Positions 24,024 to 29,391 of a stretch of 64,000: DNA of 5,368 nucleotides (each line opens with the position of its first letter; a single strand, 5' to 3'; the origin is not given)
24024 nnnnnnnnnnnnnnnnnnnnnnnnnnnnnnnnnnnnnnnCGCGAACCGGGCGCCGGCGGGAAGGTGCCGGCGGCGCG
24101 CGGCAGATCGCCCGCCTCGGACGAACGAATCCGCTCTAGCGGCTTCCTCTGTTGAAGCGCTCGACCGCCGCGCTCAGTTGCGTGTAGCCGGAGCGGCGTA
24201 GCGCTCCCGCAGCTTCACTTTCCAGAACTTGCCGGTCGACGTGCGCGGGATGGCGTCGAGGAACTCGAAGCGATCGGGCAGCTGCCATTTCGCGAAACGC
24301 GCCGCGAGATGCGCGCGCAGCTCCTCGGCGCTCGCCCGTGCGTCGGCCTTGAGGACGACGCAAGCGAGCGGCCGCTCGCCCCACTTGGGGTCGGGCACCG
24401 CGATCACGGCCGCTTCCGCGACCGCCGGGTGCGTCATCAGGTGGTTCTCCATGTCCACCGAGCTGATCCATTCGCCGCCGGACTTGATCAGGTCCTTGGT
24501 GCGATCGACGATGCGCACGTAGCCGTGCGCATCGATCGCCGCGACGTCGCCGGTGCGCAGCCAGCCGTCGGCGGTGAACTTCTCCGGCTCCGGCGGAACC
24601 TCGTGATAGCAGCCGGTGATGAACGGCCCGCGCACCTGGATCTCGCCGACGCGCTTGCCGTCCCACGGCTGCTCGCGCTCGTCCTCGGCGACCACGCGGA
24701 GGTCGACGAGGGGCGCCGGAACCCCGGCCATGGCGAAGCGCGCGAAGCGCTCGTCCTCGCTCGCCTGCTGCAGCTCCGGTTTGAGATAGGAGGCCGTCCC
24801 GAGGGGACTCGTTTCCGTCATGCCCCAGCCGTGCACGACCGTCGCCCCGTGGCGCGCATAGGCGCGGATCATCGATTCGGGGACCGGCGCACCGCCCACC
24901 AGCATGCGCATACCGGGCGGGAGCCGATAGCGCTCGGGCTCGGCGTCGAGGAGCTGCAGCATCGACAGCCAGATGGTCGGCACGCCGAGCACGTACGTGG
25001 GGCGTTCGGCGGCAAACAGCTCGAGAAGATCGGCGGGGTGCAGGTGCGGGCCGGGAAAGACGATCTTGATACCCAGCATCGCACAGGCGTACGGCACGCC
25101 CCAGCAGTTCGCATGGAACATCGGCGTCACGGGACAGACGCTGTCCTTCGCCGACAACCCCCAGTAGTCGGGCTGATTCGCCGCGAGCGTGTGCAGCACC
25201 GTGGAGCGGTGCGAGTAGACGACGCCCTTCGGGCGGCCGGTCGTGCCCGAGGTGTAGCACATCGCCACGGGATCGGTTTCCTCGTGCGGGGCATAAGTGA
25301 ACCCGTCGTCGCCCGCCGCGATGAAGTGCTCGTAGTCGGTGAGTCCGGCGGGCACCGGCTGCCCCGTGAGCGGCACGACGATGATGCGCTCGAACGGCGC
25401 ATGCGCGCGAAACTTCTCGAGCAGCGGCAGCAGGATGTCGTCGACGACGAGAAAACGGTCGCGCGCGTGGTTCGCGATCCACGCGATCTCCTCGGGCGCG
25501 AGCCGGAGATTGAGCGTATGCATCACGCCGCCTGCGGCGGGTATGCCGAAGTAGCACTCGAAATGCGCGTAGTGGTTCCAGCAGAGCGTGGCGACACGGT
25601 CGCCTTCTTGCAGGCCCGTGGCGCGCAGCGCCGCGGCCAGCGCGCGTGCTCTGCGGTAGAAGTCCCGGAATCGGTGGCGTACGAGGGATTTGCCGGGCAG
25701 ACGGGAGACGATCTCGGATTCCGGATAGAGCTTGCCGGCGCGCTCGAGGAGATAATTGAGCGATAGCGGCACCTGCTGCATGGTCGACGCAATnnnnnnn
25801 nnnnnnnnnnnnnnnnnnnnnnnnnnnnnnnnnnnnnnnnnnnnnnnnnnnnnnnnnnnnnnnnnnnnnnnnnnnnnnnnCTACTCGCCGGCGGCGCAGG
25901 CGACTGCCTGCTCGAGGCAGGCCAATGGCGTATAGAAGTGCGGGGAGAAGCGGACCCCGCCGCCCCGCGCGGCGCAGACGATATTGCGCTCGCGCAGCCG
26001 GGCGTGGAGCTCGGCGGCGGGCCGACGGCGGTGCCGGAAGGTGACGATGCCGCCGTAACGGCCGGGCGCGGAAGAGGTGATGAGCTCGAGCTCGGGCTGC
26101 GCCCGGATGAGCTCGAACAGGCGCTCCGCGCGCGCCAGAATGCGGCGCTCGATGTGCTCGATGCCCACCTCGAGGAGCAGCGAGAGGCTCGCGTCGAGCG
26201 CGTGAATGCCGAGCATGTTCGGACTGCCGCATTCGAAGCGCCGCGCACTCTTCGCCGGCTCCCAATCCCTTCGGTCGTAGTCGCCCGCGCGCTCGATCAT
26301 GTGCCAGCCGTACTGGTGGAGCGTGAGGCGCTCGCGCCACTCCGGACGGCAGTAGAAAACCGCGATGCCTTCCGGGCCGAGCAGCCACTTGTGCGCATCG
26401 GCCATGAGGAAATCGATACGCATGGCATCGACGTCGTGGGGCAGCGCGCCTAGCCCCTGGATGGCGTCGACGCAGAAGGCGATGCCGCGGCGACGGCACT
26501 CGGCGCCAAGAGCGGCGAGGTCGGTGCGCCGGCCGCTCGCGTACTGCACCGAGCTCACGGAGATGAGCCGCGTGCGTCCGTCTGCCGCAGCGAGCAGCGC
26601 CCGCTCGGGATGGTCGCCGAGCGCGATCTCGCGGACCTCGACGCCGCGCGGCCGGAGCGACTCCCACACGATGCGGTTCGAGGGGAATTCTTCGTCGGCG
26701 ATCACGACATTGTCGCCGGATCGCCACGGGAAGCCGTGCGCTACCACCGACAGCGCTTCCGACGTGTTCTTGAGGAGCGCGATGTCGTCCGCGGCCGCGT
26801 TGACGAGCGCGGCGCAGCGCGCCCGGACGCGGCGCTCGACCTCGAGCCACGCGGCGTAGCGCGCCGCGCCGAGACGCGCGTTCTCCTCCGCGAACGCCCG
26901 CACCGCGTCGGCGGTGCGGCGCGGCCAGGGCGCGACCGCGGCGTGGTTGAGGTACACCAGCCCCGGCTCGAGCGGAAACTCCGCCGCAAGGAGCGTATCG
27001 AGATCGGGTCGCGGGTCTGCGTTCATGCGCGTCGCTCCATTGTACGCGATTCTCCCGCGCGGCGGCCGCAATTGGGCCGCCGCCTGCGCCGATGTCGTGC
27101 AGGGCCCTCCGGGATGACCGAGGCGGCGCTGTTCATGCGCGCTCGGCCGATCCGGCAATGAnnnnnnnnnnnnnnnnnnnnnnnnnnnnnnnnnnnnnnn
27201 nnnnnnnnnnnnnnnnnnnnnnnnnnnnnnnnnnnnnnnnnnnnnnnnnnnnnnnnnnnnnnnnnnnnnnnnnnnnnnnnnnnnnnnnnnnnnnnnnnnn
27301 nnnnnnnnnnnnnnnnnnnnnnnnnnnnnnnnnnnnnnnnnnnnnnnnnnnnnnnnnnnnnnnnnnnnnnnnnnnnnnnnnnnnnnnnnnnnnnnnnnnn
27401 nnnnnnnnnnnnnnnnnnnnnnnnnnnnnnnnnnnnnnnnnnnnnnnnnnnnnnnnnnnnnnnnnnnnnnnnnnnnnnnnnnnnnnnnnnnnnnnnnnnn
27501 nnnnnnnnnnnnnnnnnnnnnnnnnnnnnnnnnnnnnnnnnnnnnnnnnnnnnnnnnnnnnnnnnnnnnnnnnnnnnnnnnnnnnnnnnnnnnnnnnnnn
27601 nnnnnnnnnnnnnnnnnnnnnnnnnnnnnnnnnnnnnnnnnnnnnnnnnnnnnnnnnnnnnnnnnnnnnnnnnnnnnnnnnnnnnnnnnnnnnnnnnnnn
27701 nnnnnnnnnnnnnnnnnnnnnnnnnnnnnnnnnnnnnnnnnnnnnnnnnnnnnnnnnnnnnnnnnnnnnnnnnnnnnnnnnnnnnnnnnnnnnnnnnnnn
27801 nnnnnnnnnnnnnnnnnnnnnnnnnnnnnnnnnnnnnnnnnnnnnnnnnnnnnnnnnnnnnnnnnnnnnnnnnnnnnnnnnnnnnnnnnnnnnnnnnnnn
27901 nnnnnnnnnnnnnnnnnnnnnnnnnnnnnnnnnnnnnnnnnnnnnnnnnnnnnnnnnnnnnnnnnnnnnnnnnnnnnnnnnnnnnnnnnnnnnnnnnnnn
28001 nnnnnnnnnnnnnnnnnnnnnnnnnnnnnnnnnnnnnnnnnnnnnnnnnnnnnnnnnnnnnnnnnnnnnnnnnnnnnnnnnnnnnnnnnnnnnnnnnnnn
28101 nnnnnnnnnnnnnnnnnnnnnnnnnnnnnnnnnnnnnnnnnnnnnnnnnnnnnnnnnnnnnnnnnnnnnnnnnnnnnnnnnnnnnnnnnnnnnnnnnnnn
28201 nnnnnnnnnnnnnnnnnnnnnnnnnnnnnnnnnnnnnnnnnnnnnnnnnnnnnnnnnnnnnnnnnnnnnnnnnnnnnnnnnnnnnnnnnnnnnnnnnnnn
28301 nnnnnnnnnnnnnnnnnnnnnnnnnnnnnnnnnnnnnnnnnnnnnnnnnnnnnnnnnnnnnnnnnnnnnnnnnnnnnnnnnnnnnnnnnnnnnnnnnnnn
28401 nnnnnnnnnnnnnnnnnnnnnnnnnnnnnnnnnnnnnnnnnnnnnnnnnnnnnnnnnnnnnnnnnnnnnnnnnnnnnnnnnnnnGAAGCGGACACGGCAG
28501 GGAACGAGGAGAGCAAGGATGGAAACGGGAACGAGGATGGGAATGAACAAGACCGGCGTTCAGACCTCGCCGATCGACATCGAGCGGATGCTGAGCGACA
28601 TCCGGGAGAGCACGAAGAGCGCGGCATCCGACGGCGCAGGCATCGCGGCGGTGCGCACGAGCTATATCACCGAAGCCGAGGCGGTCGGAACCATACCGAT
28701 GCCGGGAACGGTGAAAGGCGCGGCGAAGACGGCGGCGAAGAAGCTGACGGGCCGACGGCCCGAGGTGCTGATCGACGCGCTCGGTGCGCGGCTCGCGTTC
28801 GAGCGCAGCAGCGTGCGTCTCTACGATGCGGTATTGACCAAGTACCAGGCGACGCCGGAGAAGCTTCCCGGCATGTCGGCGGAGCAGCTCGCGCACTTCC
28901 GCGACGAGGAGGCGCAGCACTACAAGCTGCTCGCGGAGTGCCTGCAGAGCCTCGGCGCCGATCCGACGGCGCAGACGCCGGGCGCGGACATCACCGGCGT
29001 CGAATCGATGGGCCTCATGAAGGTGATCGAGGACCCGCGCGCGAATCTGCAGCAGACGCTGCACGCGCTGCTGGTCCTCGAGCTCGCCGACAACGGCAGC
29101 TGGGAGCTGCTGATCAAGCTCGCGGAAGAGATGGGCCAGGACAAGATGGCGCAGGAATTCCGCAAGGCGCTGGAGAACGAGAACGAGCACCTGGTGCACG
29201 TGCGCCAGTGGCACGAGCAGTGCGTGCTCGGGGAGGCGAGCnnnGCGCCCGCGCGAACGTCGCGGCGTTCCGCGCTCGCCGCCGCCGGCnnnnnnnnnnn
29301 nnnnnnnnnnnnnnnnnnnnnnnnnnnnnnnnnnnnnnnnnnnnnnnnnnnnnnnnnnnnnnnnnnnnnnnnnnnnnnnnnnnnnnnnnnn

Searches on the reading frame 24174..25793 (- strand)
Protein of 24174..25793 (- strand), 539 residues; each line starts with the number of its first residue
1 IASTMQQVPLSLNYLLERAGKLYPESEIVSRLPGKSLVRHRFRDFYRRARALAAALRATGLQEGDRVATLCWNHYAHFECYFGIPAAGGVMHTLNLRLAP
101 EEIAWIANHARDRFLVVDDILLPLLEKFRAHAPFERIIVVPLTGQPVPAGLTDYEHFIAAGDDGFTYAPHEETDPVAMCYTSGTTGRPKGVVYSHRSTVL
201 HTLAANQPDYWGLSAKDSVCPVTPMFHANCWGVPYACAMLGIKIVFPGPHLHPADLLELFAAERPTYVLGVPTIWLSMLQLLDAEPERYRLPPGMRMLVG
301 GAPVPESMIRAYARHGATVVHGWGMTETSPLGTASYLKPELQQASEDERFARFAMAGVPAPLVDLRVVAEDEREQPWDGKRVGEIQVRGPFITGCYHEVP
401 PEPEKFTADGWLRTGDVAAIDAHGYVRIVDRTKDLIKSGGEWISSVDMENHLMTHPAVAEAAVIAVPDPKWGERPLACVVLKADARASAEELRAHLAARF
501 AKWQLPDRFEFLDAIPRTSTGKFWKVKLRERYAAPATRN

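Call 39: search_protein_families(library=pfam, proteins=[window:24174-25793:-], max_evalue=0.001)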
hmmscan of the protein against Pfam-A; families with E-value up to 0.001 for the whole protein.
window:24174-25793:- (539 aa): 2 families
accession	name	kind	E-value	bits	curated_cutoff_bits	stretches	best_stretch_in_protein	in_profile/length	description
PF00501.34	AMP-binding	-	4.6e-75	253.3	29.9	1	18-397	3-384/384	AMP-binding enzyme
PF13193.12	AMP-binding_C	-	1e-22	81.3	24.5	1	448-522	2-76/76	AMP-binding enzyme C-terminal domain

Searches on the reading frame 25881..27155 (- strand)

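Call 39: search_protein_families(library=pfam, proteins=[window:25881-27155:-], max_evalue=0.001)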
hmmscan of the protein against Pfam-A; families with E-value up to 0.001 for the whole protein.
window:25881-27155:- (424 aa): 2 families
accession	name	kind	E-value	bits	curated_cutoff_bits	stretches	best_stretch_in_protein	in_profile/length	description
PF00266.25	Aminotran_5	-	5.8e-50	170.7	21.5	1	67-396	1-337/371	Aminotransferase class-V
PF22580.2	KYNU_C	-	0.00042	20.7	27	1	337-406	3-74/90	Kynureninase C-terminal domain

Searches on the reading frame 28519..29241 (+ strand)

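Call 39: search_protein_families(library=pfam, proteins=[window:28519-29241:+], max_evalue=0.001)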
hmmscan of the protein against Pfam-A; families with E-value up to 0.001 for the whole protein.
window:28519-29241:+ (241 aa): 2 families
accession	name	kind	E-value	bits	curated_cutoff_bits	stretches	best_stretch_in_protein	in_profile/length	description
PF00210.30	Ferritin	-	6.3e-06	26.6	24.5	1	121-234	34-138/142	Ferritin-like domain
PF05974.18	DUF892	-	0.00011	22.8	23.7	1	82-234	4-152/159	Domain of unknown function (DUF892)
